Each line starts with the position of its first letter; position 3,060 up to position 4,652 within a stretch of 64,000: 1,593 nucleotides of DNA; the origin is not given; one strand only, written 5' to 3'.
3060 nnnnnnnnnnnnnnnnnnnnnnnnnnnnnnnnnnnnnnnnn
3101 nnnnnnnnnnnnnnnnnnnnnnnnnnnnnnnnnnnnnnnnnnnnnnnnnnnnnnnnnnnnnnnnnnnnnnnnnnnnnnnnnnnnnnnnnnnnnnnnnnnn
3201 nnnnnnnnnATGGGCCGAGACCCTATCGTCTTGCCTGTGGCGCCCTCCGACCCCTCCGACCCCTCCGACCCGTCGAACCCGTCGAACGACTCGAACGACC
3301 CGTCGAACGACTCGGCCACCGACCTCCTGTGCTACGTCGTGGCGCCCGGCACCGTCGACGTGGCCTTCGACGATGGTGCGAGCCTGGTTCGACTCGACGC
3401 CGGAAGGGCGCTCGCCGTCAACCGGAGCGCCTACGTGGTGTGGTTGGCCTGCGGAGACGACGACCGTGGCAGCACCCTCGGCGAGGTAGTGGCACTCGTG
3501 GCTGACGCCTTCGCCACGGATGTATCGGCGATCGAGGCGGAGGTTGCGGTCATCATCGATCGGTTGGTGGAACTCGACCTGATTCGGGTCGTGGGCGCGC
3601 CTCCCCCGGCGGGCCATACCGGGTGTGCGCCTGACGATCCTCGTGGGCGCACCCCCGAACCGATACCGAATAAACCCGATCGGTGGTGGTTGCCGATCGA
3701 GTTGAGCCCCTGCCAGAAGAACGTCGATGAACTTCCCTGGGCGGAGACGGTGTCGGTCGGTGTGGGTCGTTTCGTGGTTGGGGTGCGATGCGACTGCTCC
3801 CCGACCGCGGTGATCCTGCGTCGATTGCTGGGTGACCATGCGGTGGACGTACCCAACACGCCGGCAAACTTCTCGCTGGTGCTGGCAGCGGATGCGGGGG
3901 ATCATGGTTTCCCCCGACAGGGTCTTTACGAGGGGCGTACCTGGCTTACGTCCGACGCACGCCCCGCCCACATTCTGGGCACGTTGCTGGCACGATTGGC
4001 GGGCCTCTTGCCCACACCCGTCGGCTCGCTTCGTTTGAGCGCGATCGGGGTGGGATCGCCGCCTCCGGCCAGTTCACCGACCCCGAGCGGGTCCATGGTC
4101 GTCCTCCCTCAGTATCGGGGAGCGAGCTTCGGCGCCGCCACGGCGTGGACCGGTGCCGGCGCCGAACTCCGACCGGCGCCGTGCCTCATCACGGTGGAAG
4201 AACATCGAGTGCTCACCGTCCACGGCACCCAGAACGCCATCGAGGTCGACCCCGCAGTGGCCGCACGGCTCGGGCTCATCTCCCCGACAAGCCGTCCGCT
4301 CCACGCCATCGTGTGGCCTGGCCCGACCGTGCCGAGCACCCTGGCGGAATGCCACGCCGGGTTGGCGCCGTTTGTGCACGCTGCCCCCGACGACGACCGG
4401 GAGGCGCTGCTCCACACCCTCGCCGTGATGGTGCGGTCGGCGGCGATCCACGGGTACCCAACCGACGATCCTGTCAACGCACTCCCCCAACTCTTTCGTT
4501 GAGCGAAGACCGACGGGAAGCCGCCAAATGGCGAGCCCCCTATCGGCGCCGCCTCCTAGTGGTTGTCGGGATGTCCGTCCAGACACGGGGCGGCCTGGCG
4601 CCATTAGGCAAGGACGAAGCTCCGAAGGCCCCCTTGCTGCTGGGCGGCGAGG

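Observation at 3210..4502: PqqD-like (RRE) domain fused to an unknown domain, two genes from the protease/exporter cluster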

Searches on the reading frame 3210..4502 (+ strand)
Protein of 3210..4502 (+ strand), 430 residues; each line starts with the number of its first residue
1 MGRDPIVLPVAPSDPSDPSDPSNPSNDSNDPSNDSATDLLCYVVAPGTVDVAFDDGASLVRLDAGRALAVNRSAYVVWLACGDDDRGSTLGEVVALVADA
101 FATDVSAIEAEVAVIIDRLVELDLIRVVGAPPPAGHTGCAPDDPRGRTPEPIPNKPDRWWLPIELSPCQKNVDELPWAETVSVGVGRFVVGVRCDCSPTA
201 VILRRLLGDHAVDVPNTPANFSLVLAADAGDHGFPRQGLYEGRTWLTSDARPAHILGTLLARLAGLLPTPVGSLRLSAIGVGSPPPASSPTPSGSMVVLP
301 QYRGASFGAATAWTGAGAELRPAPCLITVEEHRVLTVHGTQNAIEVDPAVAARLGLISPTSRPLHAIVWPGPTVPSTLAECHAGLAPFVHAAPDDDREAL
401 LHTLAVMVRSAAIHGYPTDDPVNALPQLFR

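Call 5: search_protein_families(library=pfam, proteins=[window:3210-4502:+], max_evalue=0.01)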
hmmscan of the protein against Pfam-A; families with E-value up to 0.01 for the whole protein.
window:3210-4502:+ (430 aa): 1 family
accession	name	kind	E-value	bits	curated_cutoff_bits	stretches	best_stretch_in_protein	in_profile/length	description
PF05402.18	PqqD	-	9.4e-07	29.5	23.4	1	59-125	4-67/67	Coenzyme PQQ synthesis protein D (PqqD)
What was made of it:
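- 3327..3590 (+): PqqD-like RiPP recognition element (RRE) domain, residues ~31-118 of the 421-aa form. Pfam PF05402 at 29.5 bits against a cut-off of 23.4 (call 5).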

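Call 6: search_protein_families(library=ncbifam, proteins=[window:3210-4502:+], max_evalue=0.01)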
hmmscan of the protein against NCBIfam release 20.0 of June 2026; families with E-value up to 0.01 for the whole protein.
window:3210-4502:+ (430 aa): 0 families
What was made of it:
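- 3657..4499 (+): HprK-related/PEPCK-fold domain without a P-loop (pseudokinase), residues ~141-421. No Pfam or NCBIfam hit (calls 5, 6).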

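Call 8: find_homologous_proteins(query=window:3210-4502:+)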
Query window:3210-4502:+ (430 aa): 2 proteins with E <= 0.001 among 8000 candidates.
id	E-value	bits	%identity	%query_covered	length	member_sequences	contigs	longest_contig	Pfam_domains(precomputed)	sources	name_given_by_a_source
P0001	2.1e-278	941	100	98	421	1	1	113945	PF05402.19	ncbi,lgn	-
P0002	7.6e-193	659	74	93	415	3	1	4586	PF05402.19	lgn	-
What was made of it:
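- Tried and rejected: Word-indexed homology search: it found only the identical protein and one orthologue (call 8).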

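Call 9: search_solved_structures(query=window:3210-4502:+, max_evalue=1)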
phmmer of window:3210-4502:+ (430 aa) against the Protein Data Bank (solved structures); distinct sequences matched with E-value up to 1: 0.

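Call 11: find_encoding_contigs(protein=P0002, flank=10000)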
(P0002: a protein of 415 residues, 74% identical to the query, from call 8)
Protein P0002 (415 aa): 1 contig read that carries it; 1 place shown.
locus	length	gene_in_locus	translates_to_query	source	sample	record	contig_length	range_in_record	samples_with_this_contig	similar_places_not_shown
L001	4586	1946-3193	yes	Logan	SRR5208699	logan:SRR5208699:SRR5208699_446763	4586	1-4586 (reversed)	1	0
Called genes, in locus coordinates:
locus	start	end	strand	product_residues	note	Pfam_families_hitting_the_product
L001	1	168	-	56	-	?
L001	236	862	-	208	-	PF14602:Hexapep_2 (faint), PF00132:Hexapep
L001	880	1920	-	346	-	-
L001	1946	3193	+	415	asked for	PF05402:PqqD (weak)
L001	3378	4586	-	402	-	?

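Call 12: find_encoding_contigs(protein=P0001, flank=10000, max_places=3)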
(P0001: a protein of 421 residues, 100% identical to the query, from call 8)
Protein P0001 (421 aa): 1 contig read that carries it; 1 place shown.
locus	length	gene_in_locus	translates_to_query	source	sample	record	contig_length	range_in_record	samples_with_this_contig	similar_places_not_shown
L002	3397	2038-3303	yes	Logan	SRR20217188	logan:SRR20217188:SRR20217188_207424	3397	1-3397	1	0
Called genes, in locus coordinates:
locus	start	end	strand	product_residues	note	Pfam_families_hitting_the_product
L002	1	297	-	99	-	?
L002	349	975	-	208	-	PF14602:Hexapep_2 (faint), PF00132:Hexapep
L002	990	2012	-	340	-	PF00294:PfkB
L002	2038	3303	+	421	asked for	PF05402:PqqD (weak)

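Call 21: search_protein_families(library=pfam, alignment_id=A2, max_evalue=0.01)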
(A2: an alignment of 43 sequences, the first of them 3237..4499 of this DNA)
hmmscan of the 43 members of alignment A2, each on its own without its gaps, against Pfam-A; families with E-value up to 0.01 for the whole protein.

A. member 1, window:3237-4499:+ (421 aa): 1 family
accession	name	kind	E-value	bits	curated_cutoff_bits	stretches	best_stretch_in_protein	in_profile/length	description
PF05402.18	PqqD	-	9e-07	29.6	23.4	1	50-116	4-67/67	Coenzyme PQQ synthesis protein D (PqqD)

B. families by the number of members that match (of 43 scanned): 7 families
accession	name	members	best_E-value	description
PF05402.18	PqqD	26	5.7e-15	Coenzyme PQQ synthesis protein D (PqqD)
PF00578.27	AhpC-TSA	2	1.3e-12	AhpC/TSA family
PF08534.16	Redoxin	2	3e-09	Redoxin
PF00255.25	GSHPx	1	0.00044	Glutathione peroxidase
PF21943.1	TetR_C_46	1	0.0078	Tetracyclin repressor-like, C-terminal domain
PF00085.26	Thioredoxin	1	0.0078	Thioredoxin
PF13098.12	Thioredoxin_2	1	0.0093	Thioredoxin-like domain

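Call 22: search_protein_families(library=ncbifam, alignment_id=A2, max_evalue=0.01)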
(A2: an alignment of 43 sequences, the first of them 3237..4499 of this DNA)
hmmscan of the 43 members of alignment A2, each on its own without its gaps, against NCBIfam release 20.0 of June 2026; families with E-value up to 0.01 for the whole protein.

A. member 1, window:3237-4499:+ (421 aa): 0 families

B. families by the number of members that match (of 43 scanned): 14 families
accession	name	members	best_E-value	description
NF033530.1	lasso_PqqD_Strm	20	1.1e-07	lasso peptide biosynthesis PqqD family chaperone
TIGR03859.1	PQQ_PqqD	17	8.4e-09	pyrroloquinoline quinone biosynthesis peptide chaperone PqqD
TIGR04248.1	SCM_PqqD_rel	11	1.6e-08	SynChlorMet cassette protein ScmD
TIGR04353.1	PqqD_rel_X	9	6.5e-09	HPr-rel-A system PqqD family peptide chaperone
NF033536.1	lasso_PqqD_Bac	9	2.4e-08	lasso peptide biosynthesis PqqD family chaperone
TIGR04302.1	geo_PqqD_fam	7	1.2e-06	GeoRSP system PqqD family peptide chaperone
NF002535.0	PRK02079.1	4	5.7e-06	pyrroloquinoline quinone biosynthesis peptide chaperone PqqD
NF002854.0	PRK03147.1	2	1.1e-08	thiol-disulfide oxidoreductase ResA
NF041054.1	WAxxUGC_long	2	8.9e-07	ResA-like WAxxUGC motif-containing protein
NF006960.0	PRK09437.1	1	6e-05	thioredoxin-dependent thiol peroxidase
NF047696.1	ThlDiSintTplARhiz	1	0.00024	thiol:disulfide interchange protein TlpA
NF053650.1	PerredPrxQDein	1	0.00061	thioredoxin-dependent peroxiredoxin PrxQ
TIGR04352.1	HprK_rel_A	1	0.0023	HprK-related kinase A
NF050149.1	RiPP_bind_ApyI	1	0.0027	RiPP maturation protein ApyI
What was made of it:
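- On HprK-related kinase A (NCBIfam TIGR04352): Only 1 of 43 family members hits, at E 0.0023 (call 22).
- Closest known: Lasso-peptide B1 proteins / PqqD-family RiPP recognition elements. Same: 20 of 43 family members also hit the lasso PqqD NCBIfam model (call 22).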

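Call 30: find_related_loci(query=A4, collection=genome_contigs, flank=10000)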
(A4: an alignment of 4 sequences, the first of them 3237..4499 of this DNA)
Query A4 (421 aa) in genome_contigs; peptide patterns used: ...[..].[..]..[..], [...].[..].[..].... (x = any residue, [..] = any of these).
280 stretches matched a pattern, but none encodes a relative of the query by tblastn (E <= 1e-3).
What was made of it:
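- Tried and rejected: Alignment A4, from the window's own clade, found no relative (call 30).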

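Call 33: predict_structure(alignment_id=A2)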
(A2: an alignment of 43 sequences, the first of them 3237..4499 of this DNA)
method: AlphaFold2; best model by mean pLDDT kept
length: 421 residues; sequences in the alignment: 43
mean_pLDDT: 87.7   pTM: 0.86
mean pLDDT of the five models: 87.7, 87.3, 86.7, 86.3, 85.3
residues with pLDDT >= 90: 266; 70-90: 112; 50-70: 37; < 50: 6
segments of 3 or more residues with pLDDT < 50: 1-3, 24-26
pLDDT, mean of each block of 10 residues (from residue 1): 55 55 57 95 97 92 97 91 97 97 96 93 68 69 92 85 93 97 97 97 96 92 88 92 94 96 95 85 85 83 80 93 79 87 91 91 84 95 94 96 89 79 78
secondary structure, 60 per line:
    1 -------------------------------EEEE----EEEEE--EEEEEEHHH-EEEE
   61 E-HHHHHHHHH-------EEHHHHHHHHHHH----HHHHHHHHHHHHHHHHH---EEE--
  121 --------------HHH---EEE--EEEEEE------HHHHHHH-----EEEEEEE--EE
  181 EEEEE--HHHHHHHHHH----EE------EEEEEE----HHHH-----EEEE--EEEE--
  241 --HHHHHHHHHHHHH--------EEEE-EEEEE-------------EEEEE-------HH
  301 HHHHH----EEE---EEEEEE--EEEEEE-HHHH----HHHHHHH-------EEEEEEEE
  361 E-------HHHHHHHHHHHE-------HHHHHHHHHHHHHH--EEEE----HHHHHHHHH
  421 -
elements in order: E32-35 E40-44 E47-52 E57-61 H63-71 H81-91 H96-112 E116-118 E141-143 E146-151 H158-164 E170-176 E179-185 H188-197 E210-215 H220-223 E229-232 E235-238 H243-255 E264-267 E269-273 E287-291 H299-305 E310-312 E316-321 E324-329 H331-334 H339-345 E353-361 H369-379 H388-401 E404-407 H412-420
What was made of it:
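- On PqqD / RRE domain (PF05402): AF2 pLDDT is 91-97 over the domain (call 33).
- Checked: It encodes a low-confidence, disordered tail (pLDDT ~55; call 33).
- AF2 model with pLDDT 87.7 (call 33).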

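Call 50: list_cluster_members(proteins=[P0001, P0003, P0007, P0009, P0010, P0011, P0012, P0016, P0018, P0021])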
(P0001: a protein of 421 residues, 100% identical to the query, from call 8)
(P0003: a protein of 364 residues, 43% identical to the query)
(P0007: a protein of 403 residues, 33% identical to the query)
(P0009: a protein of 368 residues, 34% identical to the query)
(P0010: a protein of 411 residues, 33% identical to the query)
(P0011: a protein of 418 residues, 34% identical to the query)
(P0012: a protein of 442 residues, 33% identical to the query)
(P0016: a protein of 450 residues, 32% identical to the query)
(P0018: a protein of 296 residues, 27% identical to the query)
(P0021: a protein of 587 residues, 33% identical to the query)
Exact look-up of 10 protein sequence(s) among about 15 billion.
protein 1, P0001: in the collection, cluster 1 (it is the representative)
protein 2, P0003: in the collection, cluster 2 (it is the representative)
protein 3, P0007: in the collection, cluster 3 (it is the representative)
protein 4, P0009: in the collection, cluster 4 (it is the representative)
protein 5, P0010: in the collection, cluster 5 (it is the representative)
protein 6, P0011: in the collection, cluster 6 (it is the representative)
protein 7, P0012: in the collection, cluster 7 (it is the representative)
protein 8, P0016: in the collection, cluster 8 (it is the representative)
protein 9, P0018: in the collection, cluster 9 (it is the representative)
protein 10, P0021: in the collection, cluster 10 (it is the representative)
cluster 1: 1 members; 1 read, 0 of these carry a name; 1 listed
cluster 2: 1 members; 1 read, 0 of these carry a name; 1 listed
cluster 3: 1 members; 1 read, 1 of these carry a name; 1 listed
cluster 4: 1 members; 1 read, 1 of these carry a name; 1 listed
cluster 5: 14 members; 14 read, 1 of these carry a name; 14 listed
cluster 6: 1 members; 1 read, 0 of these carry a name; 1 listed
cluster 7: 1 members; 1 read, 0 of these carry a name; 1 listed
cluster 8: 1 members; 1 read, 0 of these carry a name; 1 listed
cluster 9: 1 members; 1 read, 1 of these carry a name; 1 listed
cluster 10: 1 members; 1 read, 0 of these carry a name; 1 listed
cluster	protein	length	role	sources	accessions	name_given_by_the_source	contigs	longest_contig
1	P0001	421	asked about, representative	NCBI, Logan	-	-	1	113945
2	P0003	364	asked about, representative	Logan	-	-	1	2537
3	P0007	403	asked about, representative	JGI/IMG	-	hypothetical protein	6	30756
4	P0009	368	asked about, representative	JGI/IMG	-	hypothetical protein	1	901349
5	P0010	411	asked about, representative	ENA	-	-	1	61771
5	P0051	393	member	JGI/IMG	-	hypothetical protein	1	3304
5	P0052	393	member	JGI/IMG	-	-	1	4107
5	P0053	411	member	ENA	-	-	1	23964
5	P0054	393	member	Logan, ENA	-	-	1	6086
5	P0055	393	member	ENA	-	-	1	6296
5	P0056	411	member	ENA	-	-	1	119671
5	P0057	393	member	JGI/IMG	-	-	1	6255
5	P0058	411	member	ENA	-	-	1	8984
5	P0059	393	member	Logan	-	-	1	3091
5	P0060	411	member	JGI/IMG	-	-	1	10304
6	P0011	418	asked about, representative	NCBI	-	-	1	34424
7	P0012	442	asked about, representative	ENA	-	-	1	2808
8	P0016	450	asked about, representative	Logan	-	-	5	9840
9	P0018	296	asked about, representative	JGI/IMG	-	hypothetical protein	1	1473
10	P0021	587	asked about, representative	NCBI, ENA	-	-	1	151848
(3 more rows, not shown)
